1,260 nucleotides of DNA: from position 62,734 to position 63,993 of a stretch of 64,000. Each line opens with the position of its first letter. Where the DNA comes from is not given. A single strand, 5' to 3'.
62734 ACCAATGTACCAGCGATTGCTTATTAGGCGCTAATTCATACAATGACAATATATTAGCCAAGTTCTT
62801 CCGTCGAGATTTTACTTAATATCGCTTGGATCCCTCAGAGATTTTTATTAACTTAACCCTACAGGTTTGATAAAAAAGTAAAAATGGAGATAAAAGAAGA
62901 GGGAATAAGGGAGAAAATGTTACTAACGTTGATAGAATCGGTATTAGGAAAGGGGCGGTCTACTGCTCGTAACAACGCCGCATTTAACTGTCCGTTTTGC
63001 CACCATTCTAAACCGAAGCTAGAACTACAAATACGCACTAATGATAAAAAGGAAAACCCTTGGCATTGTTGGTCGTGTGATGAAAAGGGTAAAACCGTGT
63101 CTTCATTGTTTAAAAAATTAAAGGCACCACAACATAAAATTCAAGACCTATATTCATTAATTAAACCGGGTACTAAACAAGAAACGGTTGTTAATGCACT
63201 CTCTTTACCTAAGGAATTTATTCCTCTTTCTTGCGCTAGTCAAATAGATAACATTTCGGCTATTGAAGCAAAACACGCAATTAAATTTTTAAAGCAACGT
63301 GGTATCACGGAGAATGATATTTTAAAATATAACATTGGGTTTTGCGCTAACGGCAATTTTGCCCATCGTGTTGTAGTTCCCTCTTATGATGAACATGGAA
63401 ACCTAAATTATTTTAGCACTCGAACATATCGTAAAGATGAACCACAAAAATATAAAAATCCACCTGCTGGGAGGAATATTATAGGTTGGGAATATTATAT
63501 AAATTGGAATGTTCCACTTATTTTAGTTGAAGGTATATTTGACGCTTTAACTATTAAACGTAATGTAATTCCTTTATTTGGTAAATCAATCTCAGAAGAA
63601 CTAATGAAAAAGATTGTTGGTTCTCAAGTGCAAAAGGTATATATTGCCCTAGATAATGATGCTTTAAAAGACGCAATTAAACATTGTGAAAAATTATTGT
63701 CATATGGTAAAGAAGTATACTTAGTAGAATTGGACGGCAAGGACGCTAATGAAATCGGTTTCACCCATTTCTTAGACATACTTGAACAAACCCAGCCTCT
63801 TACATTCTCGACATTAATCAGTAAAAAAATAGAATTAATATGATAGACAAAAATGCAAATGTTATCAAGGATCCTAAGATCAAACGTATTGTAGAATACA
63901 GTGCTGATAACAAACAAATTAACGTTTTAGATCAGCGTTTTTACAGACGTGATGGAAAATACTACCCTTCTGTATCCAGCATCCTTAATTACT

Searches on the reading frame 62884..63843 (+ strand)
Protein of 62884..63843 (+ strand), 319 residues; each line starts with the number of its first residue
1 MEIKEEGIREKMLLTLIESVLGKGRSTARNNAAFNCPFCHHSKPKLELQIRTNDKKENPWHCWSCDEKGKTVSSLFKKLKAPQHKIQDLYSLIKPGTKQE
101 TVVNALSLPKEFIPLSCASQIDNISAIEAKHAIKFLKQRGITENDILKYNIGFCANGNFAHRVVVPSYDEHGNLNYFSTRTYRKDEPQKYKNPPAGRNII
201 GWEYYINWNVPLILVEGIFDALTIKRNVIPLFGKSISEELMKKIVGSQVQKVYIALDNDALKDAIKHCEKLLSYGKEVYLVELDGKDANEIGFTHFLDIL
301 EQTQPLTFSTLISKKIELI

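Call 12: search_protein_families(library=phrogs, proteins=[window:62884-63843:+], max_evalue=0.00001)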
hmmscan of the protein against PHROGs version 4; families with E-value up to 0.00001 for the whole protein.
window:62884-63843:+ (319 aa): 3 families
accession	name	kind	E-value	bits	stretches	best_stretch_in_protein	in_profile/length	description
phrog_47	-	DNA, RNA and nucleotide metabolism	5.2e-51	175.2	1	16-306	33-336/947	DNA primase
phrog_6444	-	DNA, RNA and nucleotide metabolism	4.1e-15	56.6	1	159-306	200-369/577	DNA primase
phrog_239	-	DNA, RNA and nucleotide metabolism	2.3e-12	47.7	1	30-290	39-294/801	DNA primase/helicase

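Call 48: search_dna_similar(query=window:62884-63843:+, collection=phages, mode=protein, max_rows=15, max_evalue=0.00001)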
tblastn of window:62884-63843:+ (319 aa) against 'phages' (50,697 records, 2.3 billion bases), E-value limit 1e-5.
Records with a match: 788; places in all: 788; records where one place covers at least 80% of the query: 774.
Best place of each record, by identity: <60% 788.
By first word of the organism name: Staphylococcus 343; Bacillus 232; Enterococcus 67; Listeria 55; Lactobacillus 26; Escherichia 14; Maribacter 8; Shigella 5; Flavobacterium 4; Brochothrix 4; and 20 more.
By host as written in the record: Staphylococcus aureus 112; - 73; Listeria monocytogenes 43; Staphylococcus sp. 27; Bacillus cereus 26; Bacillus subtilis 26; Staphylococcus carnosus TM300 22; Bacillus thuringiensis subsp. kurstaki 20; and 196 more.
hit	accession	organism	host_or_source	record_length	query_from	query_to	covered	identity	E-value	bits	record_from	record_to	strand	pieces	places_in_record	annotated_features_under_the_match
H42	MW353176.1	Flavobacterium phage vB_FspM_immuto_3-5A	Flavobacterium sp. LMO8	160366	12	316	96%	44.8%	2e-86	288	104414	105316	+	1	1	DNA primase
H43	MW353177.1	Flavobacterium phage vB_FspM_immuto_13-6C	Flavobacterium sp. LMO8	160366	12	316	96%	44.8%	2e-86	288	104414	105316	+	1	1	DNA primase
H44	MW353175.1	Flavobacterium phage vB_FspM_immuto_2-6A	Flavobacterium sp. LMO8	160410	12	316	96%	44.8%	4e-86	288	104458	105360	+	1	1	DNA primase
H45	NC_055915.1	Flavobacterium phage vB_FspM_immuto_2-6A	Flavobacterium sp. LMO8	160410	12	316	96%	44.8%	4e-86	288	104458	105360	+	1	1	DNA primase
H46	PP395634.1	Microcystis phage Mel-JY01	Microcystis elabens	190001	13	316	95%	39.5%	9e-72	246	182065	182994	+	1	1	DNA primase-like protein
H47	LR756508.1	uncultured phage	metagenomic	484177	13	316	95%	35.9%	8e-57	203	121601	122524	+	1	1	record has no annotation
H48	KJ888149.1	Staphylococcus phage MCE-2014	Staphylococcus aureus BCP88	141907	21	317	93%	28.9%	4e-25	111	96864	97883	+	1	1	DNA primase/DNA helicase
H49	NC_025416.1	Staphylococcus phage MCE-2014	Staphylococcus aureus BCP88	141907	21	317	93%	28.9%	4e-25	111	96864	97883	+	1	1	DNA primase/helicase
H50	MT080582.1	Staphylococcus phage vB_SauM_EW1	Staphylococcus carnosus TM300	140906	3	317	99%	27.1%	1e-24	110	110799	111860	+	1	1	record has no annotation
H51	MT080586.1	Staphylococcus phage vB_SauM_EW2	Staphylococcus carnosus TM300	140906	3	317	99%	27.1%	1e-24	110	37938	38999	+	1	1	record has no annotation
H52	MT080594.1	Staphylococcus phage vB_SauM_EW4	Staphylococcus carnosus TM300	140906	3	317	99%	27.1%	1e-24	110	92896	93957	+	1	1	record has no annotation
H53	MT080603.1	Staphylococcus phage vB_SauM_EW9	Staphylococcus carnosus TM300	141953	3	317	99%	27.1%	1e-24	110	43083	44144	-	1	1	record has no annotation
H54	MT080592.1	Staphylococcus phage vB_SauM_EW3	Staphylococcus carnosus TM300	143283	3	317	99%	27.1%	1e-24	110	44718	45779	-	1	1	record has no annotation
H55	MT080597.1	Staphylococcus phage vB_SauM_EW5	Staphylococcus carnosus TM300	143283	3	317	99%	27.1%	1e-24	110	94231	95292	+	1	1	record has no annotation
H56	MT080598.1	Staphylococcus phage vB_SauM_EW6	Staphylococcus carnosus TM300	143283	3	317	99%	27.1%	1e-24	110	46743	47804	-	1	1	record has no annotation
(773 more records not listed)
